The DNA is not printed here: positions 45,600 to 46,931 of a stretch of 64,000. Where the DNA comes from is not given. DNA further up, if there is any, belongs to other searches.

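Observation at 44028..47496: Family-A DNA polymerase interrupted exactly at motif A by a 1.18-kb insert; simple excision does not restore the expected SQIELRI residues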

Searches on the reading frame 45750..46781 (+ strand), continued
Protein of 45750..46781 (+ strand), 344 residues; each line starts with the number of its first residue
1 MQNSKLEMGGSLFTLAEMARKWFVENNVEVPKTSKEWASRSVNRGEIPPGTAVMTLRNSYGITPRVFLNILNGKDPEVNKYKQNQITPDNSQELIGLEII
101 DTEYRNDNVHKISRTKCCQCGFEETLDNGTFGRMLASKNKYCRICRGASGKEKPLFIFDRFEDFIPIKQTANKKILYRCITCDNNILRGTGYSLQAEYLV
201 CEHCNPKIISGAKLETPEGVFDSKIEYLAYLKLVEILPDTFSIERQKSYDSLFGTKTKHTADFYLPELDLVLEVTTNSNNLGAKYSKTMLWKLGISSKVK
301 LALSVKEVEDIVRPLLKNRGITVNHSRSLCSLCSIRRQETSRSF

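Call 65: search_protein_representatives(alignment_id=A1)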
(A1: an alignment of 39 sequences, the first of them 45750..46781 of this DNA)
Query: 39 sequences, 329 profile positions. Proteins with E-value up to 0.001 (for the whole library): 156; up to 1e-10: 67; up to 1e-30: 28. The best 150 are listed.
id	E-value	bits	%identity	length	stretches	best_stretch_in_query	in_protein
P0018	2.1e-157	539.7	-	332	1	3-328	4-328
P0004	2.4e-143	493.5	-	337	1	2-328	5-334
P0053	2.8e-126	437.4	-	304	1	12-315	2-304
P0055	1.4e-114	399.0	-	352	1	7-321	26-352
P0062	1.0e-112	392.9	-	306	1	13-313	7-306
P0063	1.2e-102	359.8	-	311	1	11-315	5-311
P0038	1.8e-102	359.2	-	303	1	3-276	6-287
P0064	2.2e-86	306.3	-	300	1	13-313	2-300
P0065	4.8e-77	275.6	-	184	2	224-328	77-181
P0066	1.7e-74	267.2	-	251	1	130-319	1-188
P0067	8.1e-70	251.9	-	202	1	133-328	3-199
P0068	3.3e-55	203.9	-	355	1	10-311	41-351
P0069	1.0e-51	192.4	-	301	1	12-309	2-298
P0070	6.0e-47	176.7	-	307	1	12-315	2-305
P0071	7.8e-47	176.3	-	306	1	11-315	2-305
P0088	8.4e-29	117.1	-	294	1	211-308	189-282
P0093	3.4e-25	105.2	-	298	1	195-308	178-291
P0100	5.8e-17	78.2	-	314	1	13-293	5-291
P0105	2.7e-15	72.7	-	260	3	232-316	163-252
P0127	2.9e-10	56.2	-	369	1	167-305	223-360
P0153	1.4e-07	47.3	-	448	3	167-307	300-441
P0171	2.6e-06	43.2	-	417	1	208-295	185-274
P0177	4.5e-06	42.4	-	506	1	209-298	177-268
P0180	4.8e-06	42.3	-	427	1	205-308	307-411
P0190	2.7e-05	39.8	-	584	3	102-214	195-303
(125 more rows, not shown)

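Call 66: search_protein_families(library=pfam, proteins=[P0088, P0093, P0100, P0105, P0127, P0153, P0171, P0177, P0180, P0190], max_evalue=0.01)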
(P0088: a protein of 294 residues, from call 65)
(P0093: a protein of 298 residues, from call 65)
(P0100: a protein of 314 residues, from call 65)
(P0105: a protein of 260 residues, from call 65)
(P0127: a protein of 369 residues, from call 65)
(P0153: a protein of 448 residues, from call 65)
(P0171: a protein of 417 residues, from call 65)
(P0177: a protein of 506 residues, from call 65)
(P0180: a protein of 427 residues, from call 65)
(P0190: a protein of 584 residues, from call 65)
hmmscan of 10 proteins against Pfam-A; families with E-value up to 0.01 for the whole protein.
P0088 (294 aa): 0 families

P0093 (298 aa): 1 family
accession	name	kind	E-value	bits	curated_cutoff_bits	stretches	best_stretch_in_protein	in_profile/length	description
PF18780.6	HNH_repeat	-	0.00045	21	26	0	6-33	1-28/54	Homing endonuclease associated repeat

P0100 (314 aa): 0 families

P0105 (260 aa): 0 families

P0127 (369 aa): 3 families
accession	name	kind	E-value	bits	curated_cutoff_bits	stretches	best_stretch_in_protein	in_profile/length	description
PF14311.12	DUF4379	-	3.8e-11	43.5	24.5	1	222-258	21-55/56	Probable Treble clef zinc finger domain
PF05265.19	DUF723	-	3.8e-11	43.2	20.9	1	11-62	6-60/60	Protein of unknown function (DUF723)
PF21817.3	CapR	-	0.00031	21.3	24.2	0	214-256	17-66/67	CapR homology domain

P0153 (448 aa): 2 families
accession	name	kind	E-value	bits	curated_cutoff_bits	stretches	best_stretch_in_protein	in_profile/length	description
PF25206.1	DUF7836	-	0.0026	18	26.7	1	304-336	6-39/59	Domain of unknown function (DUF7836)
PF03884.20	YacG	-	0.005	17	25.5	1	58-83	3-27/52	DNA gyrase inhibitor YacG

P0171 (417 aa): 0 families

P0177 (506 aa): 1 family
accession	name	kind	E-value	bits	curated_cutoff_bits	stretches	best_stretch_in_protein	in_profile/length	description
PF19269.4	Anticodon_2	-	0.0015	19.4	23.6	1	75-145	35-105/141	Anticodon binding domain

P0180 (427 aa): 0 families

P0190 (584 aa): 1 family
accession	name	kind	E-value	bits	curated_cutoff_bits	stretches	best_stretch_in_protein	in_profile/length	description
PF25680.1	Mom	-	2.3e-05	24.6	27.1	1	407-452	3-50/202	Mom protein family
